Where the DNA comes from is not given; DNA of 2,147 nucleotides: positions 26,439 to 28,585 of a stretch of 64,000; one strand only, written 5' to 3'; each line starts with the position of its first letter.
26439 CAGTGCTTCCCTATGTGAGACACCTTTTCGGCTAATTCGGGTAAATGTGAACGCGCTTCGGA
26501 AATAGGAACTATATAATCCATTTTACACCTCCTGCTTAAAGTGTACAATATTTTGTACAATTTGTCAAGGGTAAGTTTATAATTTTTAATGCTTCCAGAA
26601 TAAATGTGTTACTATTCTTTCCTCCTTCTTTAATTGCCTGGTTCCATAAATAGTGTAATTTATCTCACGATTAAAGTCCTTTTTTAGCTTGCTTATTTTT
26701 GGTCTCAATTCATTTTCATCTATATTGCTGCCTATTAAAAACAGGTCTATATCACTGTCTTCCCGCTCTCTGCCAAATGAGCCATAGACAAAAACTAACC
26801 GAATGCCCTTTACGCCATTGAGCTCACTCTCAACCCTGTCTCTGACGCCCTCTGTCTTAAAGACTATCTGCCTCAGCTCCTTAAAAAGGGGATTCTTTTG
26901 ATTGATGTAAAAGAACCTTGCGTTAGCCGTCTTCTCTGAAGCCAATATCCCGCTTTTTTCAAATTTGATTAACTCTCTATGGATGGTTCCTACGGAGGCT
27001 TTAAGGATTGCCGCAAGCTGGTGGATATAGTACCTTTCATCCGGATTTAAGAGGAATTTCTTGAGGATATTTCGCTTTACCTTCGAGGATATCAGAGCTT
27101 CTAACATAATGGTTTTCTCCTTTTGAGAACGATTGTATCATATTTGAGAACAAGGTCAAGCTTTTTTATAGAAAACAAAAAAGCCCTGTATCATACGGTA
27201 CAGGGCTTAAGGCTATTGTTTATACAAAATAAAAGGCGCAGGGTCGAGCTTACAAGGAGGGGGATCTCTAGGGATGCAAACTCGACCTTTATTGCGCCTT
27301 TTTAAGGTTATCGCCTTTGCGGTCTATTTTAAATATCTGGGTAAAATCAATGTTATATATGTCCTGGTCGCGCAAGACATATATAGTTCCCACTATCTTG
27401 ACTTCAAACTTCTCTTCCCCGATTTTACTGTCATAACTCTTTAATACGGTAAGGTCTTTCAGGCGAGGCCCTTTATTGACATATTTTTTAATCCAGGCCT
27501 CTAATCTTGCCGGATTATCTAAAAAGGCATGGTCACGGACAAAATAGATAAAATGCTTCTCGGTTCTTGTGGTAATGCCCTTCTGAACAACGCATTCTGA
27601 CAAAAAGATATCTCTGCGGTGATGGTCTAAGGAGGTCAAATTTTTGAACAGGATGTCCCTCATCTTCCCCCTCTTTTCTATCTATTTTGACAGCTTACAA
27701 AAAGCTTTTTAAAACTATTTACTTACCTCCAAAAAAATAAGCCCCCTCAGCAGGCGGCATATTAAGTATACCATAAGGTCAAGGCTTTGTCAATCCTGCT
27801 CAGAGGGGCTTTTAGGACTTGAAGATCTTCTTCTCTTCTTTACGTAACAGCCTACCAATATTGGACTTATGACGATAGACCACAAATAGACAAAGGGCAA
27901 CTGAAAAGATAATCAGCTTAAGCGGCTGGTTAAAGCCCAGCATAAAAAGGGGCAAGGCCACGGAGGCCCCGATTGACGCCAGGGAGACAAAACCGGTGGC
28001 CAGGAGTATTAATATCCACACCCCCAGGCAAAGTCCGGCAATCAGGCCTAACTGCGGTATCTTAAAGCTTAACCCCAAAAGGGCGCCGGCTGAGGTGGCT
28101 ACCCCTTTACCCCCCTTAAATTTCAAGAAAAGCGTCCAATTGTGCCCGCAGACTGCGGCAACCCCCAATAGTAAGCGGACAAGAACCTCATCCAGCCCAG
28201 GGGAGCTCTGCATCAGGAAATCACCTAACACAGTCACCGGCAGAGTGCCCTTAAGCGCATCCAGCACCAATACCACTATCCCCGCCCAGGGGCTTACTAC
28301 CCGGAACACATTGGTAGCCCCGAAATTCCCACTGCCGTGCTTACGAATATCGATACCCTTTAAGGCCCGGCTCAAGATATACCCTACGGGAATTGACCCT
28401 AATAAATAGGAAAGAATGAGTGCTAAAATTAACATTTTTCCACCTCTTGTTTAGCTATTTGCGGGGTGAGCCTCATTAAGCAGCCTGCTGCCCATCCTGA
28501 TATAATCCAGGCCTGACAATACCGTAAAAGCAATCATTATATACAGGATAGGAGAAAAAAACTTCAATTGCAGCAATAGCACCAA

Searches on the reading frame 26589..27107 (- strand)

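Call 46: search_protein_families(library=pfam, proteins=[window:26589-27107:-], max_evalue=0.01)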
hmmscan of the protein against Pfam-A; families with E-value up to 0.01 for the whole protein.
window:26589-27107:- (173 aa): 2 families
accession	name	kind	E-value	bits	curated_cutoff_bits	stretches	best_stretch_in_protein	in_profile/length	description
PF18765.7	Polbeta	-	1.9e-06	28.3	26.9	1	94-155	5-70/93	Polymerase beta, Nucleotidyltransferase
PF01909.29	NTP_transf_2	-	0.00086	20.1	21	1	97-151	13-71/93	Nucleotidyltransferase domain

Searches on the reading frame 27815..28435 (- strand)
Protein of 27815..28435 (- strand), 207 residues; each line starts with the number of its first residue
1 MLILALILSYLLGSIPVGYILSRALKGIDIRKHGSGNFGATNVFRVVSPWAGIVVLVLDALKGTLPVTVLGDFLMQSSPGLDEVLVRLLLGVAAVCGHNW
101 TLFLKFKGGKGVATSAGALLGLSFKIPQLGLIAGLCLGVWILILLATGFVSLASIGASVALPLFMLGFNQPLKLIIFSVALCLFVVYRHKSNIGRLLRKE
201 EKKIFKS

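Call 46: search_protein_families(library=pfam, proteins=[window:27815-28435:-], max_evalue=0.01)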
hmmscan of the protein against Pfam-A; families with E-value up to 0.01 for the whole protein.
window:27815-28435:- (207 aa): 1 family
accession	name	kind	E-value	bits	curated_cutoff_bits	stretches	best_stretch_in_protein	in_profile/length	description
PF02660.20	G3P_acyltransf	-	3.7e-54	183.7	24.1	1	8-196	1-164/164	Glycerol-3-phosphate acyltransferase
